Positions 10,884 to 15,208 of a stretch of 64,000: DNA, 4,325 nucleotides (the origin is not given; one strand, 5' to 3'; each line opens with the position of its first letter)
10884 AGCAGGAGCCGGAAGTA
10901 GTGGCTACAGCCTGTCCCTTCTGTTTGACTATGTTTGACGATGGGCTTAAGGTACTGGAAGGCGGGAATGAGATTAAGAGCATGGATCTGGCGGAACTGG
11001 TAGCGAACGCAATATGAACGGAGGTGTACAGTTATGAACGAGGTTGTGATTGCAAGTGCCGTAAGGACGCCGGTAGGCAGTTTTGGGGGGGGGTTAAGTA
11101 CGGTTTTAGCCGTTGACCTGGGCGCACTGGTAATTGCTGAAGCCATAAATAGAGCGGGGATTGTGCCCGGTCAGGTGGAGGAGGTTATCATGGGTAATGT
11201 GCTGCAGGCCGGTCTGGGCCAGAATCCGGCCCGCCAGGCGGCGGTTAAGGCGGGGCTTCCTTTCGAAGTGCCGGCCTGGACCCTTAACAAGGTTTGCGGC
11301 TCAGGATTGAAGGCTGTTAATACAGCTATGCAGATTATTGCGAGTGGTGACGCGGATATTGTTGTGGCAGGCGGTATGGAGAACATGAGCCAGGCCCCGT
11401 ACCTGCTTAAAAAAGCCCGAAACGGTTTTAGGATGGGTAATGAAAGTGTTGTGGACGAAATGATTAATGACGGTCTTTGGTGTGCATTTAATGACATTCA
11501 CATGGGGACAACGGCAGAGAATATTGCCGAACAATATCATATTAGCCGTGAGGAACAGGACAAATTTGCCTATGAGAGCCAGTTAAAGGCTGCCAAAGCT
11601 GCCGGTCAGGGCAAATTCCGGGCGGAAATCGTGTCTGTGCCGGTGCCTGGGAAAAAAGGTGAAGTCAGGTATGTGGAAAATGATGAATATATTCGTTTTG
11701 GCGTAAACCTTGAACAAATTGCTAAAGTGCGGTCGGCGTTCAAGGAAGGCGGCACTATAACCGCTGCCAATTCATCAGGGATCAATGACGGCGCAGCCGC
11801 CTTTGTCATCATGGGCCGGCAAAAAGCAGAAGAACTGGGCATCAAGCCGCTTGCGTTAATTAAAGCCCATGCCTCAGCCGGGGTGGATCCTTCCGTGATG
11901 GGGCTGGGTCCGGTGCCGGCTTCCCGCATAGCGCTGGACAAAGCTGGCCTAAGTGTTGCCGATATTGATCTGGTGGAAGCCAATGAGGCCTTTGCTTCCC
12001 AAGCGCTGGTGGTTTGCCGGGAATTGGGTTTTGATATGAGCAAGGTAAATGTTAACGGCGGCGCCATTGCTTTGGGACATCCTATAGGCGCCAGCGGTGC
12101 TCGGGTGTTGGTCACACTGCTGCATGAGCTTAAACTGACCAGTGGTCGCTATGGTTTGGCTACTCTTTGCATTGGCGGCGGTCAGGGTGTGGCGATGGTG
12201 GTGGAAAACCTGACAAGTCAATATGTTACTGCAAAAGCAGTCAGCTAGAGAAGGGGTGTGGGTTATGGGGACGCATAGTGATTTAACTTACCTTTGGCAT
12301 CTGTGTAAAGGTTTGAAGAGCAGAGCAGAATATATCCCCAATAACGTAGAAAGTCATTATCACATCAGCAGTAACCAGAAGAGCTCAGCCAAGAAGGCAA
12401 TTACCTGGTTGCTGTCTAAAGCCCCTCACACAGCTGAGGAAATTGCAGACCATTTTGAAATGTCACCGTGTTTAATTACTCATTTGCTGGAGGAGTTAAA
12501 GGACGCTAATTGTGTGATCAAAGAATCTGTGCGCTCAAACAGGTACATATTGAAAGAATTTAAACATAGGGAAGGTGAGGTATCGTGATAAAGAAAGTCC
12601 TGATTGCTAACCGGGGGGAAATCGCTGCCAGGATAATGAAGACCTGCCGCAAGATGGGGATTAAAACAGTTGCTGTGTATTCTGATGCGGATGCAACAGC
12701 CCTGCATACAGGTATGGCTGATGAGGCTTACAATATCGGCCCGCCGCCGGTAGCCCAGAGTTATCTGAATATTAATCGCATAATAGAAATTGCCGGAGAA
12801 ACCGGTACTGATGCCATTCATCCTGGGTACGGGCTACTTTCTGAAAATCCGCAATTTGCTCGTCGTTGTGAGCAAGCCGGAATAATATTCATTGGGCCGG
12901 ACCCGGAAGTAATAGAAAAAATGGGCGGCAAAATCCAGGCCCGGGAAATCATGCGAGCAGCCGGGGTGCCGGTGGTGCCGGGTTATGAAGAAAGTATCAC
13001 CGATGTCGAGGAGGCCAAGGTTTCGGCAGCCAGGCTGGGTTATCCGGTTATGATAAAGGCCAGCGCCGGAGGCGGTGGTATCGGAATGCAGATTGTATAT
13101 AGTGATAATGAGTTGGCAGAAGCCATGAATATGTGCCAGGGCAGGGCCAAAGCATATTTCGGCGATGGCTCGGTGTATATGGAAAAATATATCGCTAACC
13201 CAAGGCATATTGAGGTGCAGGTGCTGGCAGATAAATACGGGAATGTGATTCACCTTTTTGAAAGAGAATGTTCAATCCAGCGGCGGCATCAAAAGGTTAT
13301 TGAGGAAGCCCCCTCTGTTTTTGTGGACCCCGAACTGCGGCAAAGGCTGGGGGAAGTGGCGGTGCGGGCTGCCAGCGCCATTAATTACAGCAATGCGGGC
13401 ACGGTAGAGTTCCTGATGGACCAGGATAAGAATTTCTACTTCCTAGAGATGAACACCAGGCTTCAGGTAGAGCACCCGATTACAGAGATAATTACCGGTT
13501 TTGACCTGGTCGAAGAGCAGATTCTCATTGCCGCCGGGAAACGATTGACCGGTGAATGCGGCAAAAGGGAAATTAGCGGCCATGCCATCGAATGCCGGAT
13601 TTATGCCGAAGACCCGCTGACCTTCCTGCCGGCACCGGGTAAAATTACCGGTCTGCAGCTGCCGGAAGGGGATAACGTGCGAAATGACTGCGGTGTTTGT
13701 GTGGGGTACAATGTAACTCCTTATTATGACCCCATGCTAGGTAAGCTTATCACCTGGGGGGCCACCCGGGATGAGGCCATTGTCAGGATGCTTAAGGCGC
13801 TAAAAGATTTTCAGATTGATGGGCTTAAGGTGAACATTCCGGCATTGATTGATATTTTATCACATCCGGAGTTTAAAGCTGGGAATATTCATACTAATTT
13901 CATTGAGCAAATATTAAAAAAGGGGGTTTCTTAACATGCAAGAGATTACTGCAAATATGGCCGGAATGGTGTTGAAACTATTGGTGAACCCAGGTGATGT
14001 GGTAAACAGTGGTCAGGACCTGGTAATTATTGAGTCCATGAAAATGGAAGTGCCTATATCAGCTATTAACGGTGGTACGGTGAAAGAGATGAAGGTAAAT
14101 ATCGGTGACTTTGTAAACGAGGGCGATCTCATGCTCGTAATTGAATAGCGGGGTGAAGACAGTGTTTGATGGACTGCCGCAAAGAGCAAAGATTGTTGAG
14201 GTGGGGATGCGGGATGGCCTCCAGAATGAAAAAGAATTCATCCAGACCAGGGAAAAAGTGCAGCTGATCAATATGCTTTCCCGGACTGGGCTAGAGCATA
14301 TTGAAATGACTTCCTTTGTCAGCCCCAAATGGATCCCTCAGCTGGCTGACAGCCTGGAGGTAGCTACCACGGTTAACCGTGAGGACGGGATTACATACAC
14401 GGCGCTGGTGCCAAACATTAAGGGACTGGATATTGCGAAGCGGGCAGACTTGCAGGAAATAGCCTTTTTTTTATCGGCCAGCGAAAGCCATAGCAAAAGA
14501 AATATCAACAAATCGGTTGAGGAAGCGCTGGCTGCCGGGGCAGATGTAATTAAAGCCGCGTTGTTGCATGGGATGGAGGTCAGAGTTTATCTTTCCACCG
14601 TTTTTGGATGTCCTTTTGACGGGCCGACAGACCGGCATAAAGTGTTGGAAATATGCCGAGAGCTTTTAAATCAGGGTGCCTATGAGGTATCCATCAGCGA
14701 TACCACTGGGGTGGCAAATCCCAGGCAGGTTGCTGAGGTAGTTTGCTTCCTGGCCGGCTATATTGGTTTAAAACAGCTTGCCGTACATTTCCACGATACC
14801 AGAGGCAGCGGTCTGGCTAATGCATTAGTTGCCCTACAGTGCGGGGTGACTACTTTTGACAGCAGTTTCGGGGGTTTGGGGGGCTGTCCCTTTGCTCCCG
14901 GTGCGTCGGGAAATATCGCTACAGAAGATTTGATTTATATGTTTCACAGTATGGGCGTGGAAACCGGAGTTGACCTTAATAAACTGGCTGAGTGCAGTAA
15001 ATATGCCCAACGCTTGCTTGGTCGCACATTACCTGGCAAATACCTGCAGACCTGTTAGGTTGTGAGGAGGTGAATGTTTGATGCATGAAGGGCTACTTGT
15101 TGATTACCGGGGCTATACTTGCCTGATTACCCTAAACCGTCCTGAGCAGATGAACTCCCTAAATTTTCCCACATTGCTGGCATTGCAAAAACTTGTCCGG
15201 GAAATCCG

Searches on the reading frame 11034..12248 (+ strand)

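Call 42: search_protein_families(library=pfam, proteins=[window:11034-12248:+], max_evalue=0.00001)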
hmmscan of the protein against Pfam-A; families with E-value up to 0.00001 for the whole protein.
window:11034-12248:+ (404 aa): 4 families
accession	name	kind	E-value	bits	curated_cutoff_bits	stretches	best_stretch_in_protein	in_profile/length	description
PF00108.29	Thiolase_N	-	6.7e-102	340.7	26.4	1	4-262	1-259/260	Thiolase, N-terminal domain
PF02803.24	Thiolase_C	-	2.2e-52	176.3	27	1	271-391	2-122/123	Thiolase, C-terminal domain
PF00109.32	ketoacyl-synt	-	1.3e-06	28.7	20.8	0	77-120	163-206/252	Beta-ketoacyl synthase, N-terminal domain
PF22691.2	Thiolase_C_1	-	3.8e-06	27.1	28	0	295-333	22-60/144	Thiolase C-terminal domain-like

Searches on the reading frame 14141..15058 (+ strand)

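Call 42: search_protein_families(library=pfam, proteins=[window:14141-15058:+], max_evalue=0.00001)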
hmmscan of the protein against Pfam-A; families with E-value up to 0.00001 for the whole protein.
window:14141-15058:+ (305 aa): 1 family
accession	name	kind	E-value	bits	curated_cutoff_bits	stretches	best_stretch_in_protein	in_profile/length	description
PF00682.25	HMGL-like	-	9.4e-52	176.4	29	1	16-286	2-257/260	HMGL-like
